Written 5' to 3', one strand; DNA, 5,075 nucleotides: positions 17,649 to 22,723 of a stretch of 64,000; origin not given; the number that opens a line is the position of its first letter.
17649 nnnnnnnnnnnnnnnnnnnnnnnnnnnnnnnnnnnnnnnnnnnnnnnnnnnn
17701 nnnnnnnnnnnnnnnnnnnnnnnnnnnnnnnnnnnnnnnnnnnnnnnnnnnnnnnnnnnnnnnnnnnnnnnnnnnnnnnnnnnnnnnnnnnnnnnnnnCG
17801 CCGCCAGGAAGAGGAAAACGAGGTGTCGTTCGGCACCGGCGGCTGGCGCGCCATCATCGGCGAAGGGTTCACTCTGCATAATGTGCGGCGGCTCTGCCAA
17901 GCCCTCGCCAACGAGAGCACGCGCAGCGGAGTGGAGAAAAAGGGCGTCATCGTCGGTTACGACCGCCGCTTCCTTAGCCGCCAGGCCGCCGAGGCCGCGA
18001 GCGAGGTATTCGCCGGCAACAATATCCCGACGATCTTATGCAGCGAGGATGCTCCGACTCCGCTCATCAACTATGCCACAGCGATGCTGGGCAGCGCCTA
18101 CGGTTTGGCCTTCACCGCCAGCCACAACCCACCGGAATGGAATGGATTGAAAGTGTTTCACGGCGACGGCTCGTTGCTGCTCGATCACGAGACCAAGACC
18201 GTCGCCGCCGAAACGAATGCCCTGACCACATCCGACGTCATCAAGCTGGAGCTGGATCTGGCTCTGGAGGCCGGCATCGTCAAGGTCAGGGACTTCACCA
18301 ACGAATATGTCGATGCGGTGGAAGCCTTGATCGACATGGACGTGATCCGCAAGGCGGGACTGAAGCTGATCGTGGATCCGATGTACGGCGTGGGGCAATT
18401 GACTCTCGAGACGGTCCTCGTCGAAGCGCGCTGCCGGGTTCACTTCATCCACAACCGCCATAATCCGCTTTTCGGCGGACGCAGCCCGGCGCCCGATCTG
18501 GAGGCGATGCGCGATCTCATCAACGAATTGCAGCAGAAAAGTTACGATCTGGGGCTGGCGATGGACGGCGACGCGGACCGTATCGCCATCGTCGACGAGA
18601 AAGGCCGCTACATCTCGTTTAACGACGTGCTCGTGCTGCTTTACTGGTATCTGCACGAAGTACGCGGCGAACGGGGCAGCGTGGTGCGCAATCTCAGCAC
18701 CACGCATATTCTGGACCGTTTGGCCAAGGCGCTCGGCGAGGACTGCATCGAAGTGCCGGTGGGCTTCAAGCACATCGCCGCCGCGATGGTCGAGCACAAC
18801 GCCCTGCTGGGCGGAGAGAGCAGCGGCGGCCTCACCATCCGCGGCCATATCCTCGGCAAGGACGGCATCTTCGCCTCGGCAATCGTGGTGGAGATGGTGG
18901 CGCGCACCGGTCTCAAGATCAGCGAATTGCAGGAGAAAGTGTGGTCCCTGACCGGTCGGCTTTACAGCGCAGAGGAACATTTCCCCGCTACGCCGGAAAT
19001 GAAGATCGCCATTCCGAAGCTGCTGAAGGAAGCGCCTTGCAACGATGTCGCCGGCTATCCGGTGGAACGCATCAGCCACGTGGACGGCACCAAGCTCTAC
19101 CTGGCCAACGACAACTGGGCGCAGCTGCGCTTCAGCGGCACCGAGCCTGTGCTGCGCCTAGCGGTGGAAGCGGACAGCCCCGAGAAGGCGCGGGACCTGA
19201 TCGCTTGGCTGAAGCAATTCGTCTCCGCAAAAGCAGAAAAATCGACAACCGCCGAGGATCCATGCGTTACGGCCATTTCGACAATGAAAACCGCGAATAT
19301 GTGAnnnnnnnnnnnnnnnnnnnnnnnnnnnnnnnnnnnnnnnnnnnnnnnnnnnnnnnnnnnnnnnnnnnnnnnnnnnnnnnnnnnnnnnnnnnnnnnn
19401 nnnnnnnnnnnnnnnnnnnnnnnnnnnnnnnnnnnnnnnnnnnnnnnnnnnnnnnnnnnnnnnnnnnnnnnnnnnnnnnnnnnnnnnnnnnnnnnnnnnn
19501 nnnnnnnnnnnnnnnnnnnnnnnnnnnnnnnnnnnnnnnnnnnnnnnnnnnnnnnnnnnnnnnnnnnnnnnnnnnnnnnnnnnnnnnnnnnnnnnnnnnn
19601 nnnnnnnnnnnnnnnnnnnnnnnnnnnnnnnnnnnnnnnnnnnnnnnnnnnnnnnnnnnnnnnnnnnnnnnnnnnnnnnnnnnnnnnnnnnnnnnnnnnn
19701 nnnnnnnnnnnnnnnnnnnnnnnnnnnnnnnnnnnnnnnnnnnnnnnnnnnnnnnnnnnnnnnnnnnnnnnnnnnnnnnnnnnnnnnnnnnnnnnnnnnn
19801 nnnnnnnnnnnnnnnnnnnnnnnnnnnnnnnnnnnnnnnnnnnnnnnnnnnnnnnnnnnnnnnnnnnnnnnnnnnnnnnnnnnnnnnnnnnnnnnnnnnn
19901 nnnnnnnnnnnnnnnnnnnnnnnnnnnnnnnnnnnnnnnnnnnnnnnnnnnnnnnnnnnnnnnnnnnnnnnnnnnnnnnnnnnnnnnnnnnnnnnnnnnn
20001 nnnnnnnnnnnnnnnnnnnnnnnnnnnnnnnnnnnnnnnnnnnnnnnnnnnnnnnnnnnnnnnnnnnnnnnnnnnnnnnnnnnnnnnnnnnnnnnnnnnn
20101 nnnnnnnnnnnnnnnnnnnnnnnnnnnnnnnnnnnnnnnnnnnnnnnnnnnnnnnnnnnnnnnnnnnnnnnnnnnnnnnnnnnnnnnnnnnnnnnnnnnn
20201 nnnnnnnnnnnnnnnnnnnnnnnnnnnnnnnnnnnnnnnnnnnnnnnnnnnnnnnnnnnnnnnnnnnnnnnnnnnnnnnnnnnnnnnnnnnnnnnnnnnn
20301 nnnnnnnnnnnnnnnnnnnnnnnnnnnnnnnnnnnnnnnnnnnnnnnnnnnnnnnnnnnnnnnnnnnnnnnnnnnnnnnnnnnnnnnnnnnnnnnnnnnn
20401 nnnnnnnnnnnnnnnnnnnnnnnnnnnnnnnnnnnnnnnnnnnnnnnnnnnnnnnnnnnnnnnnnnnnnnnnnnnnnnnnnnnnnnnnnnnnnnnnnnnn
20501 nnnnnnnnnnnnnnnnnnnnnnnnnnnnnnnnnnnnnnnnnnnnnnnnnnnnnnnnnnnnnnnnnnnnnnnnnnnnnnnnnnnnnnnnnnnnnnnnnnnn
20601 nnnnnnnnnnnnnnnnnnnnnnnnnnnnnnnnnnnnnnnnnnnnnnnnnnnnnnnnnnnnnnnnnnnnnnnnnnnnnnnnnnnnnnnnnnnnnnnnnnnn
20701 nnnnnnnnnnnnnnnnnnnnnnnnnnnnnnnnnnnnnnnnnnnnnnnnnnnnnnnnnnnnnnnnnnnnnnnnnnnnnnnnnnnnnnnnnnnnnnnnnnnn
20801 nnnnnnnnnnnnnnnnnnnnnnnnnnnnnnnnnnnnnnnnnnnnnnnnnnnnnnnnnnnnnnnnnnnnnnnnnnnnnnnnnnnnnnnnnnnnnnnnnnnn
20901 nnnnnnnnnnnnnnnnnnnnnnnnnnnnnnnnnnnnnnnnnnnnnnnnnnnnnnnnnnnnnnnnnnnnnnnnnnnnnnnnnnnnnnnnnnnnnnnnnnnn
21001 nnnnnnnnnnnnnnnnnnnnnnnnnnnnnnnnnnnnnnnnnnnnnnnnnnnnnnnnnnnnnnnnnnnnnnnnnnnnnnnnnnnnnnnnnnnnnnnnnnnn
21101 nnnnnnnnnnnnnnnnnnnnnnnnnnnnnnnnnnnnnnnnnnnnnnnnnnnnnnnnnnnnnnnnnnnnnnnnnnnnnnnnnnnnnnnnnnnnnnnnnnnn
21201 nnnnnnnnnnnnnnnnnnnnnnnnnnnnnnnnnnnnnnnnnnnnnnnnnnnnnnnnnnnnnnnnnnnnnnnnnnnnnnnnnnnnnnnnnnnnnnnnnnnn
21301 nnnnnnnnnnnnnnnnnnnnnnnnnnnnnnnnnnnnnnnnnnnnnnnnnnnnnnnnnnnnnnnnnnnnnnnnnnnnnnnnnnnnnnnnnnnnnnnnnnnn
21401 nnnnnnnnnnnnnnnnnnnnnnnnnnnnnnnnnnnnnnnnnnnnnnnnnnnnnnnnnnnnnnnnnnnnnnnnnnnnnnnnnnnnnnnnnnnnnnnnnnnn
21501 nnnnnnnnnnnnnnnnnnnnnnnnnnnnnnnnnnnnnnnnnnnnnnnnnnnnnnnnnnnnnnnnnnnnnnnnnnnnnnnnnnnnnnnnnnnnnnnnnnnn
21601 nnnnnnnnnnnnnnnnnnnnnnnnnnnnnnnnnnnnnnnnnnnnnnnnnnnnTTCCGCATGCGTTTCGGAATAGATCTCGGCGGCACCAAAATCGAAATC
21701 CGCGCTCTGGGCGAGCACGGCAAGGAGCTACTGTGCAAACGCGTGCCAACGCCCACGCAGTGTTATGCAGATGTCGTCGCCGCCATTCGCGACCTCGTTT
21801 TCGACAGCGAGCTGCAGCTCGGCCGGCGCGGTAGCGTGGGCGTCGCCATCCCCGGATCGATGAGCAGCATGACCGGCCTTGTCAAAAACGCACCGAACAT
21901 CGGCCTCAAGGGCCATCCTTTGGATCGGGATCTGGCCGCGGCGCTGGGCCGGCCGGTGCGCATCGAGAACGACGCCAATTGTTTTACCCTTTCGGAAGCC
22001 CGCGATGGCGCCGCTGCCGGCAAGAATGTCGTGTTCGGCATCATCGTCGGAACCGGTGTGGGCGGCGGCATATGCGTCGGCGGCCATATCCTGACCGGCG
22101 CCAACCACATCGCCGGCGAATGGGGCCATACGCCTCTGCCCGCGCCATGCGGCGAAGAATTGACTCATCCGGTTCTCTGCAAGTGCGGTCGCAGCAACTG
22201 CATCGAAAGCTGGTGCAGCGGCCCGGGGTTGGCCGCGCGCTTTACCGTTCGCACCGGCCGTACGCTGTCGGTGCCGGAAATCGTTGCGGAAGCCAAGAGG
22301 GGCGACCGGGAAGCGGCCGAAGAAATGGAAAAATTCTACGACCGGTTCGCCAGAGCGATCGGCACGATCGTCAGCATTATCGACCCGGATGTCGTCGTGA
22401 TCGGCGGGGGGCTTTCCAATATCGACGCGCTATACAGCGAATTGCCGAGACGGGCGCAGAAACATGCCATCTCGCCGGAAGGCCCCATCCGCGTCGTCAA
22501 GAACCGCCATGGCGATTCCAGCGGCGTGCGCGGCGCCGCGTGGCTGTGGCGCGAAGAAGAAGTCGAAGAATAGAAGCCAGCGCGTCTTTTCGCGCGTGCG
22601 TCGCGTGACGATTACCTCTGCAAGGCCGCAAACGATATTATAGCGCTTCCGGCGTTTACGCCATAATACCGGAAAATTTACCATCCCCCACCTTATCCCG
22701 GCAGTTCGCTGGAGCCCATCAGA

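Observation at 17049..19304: GlmU-like domain with a broken catalytic loop fused to a phosphohexomutase next to chitobiose phosphorylase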

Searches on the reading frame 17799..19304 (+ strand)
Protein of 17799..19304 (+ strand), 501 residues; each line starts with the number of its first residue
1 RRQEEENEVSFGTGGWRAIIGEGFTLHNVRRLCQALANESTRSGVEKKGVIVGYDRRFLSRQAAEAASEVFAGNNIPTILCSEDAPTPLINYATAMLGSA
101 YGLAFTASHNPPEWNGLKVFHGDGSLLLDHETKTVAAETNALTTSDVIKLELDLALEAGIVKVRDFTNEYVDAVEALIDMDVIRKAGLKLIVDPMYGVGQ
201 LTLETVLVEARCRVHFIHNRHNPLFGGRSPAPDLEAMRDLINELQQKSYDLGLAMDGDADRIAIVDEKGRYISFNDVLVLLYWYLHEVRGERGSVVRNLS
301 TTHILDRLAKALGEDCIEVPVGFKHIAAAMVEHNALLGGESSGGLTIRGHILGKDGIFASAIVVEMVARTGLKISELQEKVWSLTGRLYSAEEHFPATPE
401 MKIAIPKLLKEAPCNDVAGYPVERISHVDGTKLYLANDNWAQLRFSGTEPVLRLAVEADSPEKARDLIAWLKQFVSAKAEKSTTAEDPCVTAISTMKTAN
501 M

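Call 10: search_solved_structures(query=window:17799-19304:+, show_alignments=1)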
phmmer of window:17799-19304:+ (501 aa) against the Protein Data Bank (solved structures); distinct sequences matched with E-value up to 0.001: 52.
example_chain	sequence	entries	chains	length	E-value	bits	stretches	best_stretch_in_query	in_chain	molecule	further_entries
9du5_A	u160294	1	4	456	1.7e-59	205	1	11-468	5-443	Phosphoglucomutase/phosphomannomutase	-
1wqa_A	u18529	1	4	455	1.8e-59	204.9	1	11-468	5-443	phospho-sugar mutase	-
1tuo_A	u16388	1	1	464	1e-57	199.1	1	8-474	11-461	Putative phosphomannomutase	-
2f7l_A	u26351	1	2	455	1.1e-42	149.5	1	11-478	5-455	455aa long hypothetical phospho-sugar mutase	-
9v68_A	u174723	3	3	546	1.6e-39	139.1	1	6-462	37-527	Phosphoglucomutase (Alpha-D-glucose-1,6-bisphosphate-dependent)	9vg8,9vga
9vfy_A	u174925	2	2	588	2e-39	138.8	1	6-462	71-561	Phosphoglucomutase (Alpha-D-glucose-1,6-bisphosphate-dependent)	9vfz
2z0f_A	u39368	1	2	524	2.9e-38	134.9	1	8-458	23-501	Putative phosphoglucomutase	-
2fuv_A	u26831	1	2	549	1e-36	129.9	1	6-465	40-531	phosphoglucomutase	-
3na5_A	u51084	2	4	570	1.2e-36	129.7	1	6-465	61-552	Phosphoglucomutase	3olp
9ix8_A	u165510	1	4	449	1.9e-31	112.5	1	11-468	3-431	Phosphopentomutase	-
3bkq_X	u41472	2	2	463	1.2e-27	99.9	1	17-465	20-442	Phosphomannomutase/phosphoglucomutase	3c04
4il8_A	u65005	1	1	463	2.6e-27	98.9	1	17-465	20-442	Phosphomannomutase/phosphoglucomutase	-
4mrq_A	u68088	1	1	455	4.6e-27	98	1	17-465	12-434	Phosphomannomutase/phosphoglucomutase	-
2fkf_A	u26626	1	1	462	4.8e-27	98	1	17-465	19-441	Phosphomannomutase/phosphoglucomutase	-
1k35_A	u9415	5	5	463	4.9e-27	97.9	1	17-465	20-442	Phosphomannomutase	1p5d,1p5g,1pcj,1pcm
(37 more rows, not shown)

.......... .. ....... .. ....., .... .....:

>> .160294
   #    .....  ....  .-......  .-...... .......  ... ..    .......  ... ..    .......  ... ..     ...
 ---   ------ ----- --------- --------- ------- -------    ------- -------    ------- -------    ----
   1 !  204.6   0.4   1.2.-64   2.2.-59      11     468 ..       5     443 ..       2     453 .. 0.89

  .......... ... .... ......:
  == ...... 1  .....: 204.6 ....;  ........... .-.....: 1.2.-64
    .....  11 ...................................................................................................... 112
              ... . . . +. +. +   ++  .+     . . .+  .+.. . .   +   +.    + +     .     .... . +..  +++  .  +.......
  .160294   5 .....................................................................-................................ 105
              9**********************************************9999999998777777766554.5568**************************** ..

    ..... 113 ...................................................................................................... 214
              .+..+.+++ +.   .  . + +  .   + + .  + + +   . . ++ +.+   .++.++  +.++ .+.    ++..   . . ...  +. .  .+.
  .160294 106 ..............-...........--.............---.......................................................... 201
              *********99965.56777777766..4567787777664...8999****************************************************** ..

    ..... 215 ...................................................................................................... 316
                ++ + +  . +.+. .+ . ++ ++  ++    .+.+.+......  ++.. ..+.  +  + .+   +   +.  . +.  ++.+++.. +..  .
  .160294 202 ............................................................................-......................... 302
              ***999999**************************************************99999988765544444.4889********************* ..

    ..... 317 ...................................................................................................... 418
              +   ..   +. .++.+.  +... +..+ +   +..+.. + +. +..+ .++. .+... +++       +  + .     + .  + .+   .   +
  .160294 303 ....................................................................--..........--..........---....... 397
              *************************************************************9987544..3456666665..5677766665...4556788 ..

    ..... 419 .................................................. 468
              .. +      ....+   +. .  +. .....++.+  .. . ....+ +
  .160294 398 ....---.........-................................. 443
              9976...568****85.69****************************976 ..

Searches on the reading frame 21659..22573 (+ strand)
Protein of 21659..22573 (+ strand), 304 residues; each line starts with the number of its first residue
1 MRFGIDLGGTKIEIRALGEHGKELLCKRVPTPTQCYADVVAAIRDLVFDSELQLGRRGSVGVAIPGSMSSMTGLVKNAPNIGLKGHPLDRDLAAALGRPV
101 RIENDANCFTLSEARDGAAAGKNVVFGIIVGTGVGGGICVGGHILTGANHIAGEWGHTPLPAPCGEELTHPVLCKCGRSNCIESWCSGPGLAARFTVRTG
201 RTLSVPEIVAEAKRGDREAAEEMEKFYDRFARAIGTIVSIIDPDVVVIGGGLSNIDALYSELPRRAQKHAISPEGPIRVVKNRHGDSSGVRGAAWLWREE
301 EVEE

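Call 5: search_protein_families(library=pfam, proteins=[window:21659-22573:+])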
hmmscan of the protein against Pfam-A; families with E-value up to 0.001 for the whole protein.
window:21659-22573:+ (304 aa): 2 families
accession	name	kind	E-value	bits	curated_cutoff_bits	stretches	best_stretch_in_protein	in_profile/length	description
PF00480.26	ROK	-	2.5e-75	254.2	22.9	1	3-299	2-293/294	ROK family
PF02685.22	Glucokinase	-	7.6e-05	22.3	22.1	0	6-252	4-262/314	Glucokinase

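Call 6: search_protein_families(library=ncbifam, proteins=[window:21659-22573:+])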
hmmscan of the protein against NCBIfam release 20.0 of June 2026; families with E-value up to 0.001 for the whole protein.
window:21659-22573:+ (304 aa): 13 families
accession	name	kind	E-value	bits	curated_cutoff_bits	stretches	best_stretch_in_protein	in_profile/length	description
NF007108.0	PRK09557.1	equivalog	3.8e-107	358.1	443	1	1-299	2-302/303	fructokinase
NF009835.0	PRK13310.1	equivalog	5.4e-82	275.5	380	1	1-297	1-300/303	N-acetylglucosamine kinase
NF009836.0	PRK13311.1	equivalog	4.5e-50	170.3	551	1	1-242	1-245/256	N-acetyl-D-glucosamine kinase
TIGR00744.1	ROK_glcA_fam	subfamily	1.8e-42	145.7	260.35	1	4-303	2-314/318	ROK family glucokinase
NF007251.0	PRK09698.1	equivalog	1.6e-38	132.7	253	1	3-299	9-298/304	allose kinase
NF003461.0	PRK05082.1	subfamily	9.7e-33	113.8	283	1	4-300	5-289/291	N-acetylmannosamine kinase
NF047821.1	NactlManKinNanK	equivalog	4.8e-31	108.4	450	1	4-296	5-285/288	N-acetylmannosamine kinase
NF045551.1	GK_Pyrobac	equivalog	2.3e-25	89.5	500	1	3-296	3-279/294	ATP-dependent glucokinase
NF049930.1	TransRegMlc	equivalog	1.1e-23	84.2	530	1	36-271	125-363/405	sugar metabolism global transcriptional regulator Mlc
NF042998.1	bglucokin_BglK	equivalog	5.9e-19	68.4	550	1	58-296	55-284/291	beta-glucoside kinase BglK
NF047937.1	TransRegNagC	equivalog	6.2e-19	68.5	650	1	35-258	118-343/399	DNA-binding transcriptional regulator NagC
NF045942.1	PolPhglucPhase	equivalog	6.4e-14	52.3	250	1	2-146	2-147/242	polyphosphate--glucose phosphotransferase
NF045550.1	FrctkaseScrK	equivalog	1.7e-09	37.5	400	1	5-253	8-238/293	fructokinase ScrK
